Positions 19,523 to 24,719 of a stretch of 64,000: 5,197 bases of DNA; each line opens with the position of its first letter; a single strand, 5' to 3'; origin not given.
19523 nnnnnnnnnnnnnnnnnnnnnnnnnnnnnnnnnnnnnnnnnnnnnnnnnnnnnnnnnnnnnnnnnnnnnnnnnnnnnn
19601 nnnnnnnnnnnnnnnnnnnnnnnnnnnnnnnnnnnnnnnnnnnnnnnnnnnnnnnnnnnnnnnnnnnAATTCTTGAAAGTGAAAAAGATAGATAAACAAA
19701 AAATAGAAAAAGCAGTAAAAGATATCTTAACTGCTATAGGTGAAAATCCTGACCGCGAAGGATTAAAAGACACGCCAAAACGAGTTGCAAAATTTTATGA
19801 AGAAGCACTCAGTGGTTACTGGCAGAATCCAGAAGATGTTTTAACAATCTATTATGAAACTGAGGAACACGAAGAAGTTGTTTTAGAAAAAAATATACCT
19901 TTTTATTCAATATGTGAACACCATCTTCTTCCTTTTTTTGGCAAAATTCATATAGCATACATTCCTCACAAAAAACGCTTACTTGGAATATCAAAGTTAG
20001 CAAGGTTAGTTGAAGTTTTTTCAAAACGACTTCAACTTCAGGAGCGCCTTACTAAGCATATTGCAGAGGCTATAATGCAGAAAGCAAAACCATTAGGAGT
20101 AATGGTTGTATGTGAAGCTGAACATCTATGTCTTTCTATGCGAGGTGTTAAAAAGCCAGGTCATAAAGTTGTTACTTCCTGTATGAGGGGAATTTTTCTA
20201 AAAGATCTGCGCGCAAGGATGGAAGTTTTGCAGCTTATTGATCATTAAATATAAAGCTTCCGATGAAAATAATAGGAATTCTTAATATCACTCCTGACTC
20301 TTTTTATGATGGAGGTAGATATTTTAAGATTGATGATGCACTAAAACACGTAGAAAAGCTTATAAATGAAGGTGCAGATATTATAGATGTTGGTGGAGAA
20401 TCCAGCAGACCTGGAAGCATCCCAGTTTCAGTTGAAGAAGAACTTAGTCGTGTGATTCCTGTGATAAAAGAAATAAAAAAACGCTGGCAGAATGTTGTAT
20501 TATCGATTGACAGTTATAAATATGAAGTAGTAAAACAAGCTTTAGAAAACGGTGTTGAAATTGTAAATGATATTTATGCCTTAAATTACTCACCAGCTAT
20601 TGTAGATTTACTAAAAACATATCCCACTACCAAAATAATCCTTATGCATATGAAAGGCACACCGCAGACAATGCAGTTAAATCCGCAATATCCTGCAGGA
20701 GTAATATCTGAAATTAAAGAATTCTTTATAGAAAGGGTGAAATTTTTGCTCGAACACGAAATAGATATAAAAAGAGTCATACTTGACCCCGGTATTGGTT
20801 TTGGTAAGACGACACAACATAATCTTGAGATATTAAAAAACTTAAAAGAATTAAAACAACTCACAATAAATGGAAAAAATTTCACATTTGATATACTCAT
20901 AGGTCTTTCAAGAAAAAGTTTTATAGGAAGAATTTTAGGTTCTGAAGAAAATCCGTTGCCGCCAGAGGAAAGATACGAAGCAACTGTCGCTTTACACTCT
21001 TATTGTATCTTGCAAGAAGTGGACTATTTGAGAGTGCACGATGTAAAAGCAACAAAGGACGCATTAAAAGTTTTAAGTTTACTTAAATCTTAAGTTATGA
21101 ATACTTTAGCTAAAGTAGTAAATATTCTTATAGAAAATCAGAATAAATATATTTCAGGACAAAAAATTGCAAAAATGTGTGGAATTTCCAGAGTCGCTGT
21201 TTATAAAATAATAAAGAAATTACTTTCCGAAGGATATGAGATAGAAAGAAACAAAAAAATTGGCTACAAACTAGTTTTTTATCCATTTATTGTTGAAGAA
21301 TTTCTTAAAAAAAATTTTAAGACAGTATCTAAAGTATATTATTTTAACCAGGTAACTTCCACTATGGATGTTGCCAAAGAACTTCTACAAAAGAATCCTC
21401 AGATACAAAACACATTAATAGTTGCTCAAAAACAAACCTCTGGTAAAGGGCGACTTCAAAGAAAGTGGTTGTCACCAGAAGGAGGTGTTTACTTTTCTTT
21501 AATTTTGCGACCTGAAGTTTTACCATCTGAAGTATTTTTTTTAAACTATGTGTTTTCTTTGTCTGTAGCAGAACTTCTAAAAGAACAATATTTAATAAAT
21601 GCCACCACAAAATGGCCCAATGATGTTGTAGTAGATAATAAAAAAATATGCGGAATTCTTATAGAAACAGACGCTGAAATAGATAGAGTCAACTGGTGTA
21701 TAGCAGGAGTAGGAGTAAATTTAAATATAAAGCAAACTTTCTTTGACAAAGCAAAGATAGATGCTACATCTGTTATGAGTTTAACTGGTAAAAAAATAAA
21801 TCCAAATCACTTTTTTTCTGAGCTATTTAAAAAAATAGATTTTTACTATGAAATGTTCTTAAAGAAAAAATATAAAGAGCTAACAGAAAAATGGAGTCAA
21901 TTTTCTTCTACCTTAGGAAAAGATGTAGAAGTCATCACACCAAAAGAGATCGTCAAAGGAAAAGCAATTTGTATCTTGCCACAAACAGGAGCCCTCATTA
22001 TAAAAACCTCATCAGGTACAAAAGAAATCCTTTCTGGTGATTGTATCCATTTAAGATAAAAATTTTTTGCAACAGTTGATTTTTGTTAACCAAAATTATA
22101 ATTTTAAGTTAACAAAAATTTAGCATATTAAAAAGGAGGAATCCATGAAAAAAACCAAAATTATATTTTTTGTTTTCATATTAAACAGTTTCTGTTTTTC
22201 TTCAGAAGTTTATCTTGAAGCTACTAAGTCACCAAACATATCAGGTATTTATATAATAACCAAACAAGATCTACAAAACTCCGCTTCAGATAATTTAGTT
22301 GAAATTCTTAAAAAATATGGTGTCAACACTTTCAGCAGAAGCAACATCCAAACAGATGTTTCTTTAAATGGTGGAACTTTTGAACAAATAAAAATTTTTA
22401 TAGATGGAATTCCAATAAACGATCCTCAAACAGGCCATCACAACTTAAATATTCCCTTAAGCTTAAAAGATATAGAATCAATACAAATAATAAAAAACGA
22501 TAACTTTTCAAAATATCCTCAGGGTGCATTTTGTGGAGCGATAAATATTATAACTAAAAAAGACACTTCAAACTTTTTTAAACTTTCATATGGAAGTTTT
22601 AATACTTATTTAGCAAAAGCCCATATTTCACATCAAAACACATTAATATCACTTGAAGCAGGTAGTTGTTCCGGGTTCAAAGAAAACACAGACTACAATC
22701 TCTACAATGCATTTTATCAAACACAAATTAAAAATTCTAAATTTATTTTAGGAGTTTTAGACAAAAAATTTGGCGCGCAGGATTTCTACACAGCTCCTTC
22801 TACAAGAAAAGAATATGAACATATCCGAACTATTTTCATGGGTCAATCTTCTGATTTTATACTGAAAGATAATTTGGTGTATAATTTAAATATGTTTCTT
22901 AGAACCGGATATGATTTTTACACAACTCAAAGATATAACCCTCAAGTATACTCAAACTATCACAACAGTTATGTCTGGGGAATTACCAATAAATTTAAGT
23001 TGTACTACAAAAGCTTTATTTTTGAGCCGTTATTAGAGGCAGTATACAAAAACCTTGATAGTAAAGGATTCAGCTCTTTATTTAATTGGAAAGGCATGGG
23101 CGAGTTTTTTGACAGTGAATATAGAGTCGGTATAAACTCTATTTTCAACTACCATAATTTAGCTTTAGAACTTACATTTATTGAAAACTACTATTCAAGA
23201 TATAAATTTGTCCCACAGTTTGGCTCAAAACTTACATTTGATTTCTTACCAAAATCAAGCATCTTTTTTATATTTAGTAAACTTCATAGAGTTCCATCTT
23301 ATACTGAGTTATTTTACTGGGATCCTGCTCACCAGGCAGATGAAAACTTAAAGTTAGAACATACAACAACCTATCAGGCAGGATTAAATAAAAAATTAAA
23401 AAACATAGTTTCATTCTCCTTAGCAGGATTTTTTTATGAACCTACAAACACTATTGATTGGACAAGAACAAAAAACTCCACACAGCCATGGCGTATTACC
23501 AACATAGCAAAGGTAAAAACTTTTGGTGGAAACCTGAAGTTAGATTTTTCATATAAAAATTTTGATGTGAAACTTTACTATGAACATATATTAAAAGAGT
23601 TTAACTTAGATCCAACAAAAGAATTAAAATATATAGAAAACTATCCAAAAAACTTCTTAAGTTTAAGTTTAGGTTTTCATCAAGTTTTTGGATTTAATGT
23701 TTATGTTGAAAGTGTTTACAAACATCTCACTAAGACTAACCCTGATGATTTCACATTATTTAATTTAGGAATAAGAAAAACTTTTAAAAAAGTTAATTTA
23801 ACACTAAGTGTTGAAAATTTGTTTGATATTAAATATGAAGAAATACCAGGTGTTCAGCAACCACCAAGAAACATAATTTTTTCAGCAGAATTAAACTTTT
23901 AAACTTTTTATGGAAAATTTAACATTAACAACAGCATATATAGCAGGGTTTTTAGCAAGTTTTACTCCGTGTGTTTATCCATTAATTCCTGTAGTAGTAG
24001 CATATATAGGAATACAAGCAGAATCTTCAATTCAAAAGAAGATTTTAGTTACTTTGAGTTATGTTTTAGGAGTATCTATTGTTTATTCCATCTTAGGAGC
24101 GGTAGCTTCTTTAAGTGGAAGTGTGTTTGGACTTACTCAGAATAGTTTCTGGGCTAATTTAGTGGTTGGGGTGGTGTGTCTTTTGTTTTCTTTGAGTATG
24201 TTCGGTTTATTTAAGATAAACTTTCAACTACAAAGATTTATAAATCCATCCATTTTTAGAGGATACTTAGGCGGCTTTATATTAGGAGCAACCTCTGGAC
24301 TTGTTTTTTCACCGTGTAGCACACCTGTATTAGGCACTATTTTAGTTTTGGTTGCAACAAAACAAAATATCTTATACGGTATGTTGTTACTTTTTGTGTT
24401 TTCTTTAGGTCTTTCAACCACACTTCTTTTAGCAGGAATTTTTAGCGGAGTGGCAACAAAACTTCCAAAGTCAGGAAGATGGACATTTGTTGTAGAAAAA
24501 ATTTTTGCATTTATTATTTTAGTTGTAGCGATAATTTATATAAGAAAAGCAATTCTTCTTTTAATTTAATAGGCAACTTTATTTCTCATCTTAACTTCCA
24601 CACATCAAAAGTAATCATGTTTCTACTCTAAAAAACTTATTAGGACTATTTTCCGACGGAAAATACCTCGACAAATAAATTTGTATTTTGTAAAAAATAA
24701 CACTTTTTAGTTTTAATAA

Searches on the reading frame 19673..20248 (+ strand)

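Call 78: search_protein_families(library=pfam, proteins=[window:19673-20248:+], max_evalue=0.00001)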
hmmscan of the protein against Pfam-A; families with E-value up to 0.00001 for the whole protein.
window:19673-20248:+ (191 aa): 1 family
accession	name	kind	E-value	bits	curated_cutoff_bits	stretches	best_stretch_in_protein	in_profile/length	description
PF01227.27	GTP_cyclohydroI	-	5.8e-74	247.8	27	1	11-189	1-178/179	GTP cyclohydrolase I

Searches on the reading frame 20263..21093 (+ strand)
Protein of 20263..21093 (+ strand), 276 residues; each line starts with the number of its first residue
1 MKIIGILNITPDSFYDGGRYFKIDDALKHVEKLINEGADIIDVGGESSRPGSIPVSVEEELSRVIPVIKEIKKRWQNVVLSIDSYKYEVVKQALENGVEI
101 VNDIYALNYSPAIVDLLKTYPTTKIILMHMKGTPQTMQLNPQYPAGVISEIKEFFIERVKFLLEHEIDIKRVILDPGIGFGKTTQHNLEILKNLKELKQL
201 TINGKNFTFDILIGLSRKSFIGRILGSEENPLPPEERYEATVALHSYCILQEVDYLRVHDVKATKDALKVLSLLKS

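Call 78: search_protein_families(library=pfam, proteins=[window:20263-21093:+], max_evalue=0.00001)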
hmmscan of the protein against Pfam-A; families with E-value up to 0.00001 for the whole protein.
window:20263-21093:+ (276 aa): 1 family
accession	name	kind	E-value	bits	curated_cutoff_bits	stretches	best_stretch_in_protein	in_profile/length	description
PF00809.28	Pterin_bind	-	1.3e-78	264.5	25.5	1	4-259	1-244/244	Pterin binding enzyme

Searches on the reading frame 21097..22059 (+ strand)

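Call 78: search_protein_families(library=pfam, proteins=[window:21097-22059:+], max_evalue=0.00001)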
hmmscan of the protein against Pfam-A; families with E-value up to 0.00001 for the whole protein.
window:21097-22059:+ (320 aa): 3 families
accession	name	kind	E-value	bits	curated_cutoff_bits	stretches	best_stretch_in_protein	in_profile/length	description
PF03099.24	BPL_LplA_LipB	-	1.9e-24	86.5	21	1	83-208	2-133/133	Biotin/lipoate A/B protein ligase family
PF08279.18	HTH_11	-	9.2e-11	41.9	25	1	4-58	2-55/55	HTH domain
PF02237.23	BPL_C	-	2.4e-07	31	21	1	272-318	1-47/48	Biotin protein ligase C terminal domain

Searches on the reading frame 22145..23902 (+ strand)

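Call 76: search_protein_families(library=pfam, proteins=[window:22145-23902:+], max_evalue=0.01)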
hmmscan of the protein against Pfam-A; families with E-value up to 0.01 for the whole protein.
window:22145-23902:+ (585 aa): 1 family
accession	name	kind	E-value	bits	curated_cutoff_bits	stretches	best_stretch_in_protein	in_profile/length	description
PF07715.20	Plug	-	2.9e-10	41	23.9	1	35-131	9-106/107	TonB-dependent Receptor Plug Domain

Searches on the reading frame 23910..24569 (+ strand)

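Call 76: search_protein_families(library=pfam, proteins=[window:23910-24569:+], max_evalue=0.01)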
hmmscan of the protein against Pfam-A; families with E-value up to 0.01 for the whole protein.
window:23910-24569:+ (219 aa): 2 families
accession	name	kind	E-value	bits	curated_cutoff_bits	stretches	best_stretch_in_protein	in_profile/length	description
PF02683.22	DsbD_TM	-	1.2e-39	136.3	27.1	1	5-213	4-217/219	Cytochrome C biogenesis protein transmembrane domain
PF13386.12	DsbD_2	-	1.7e-14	54.6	24.9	1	9-202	2-192/199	Cytochrome C biogenesis protein transmembrane region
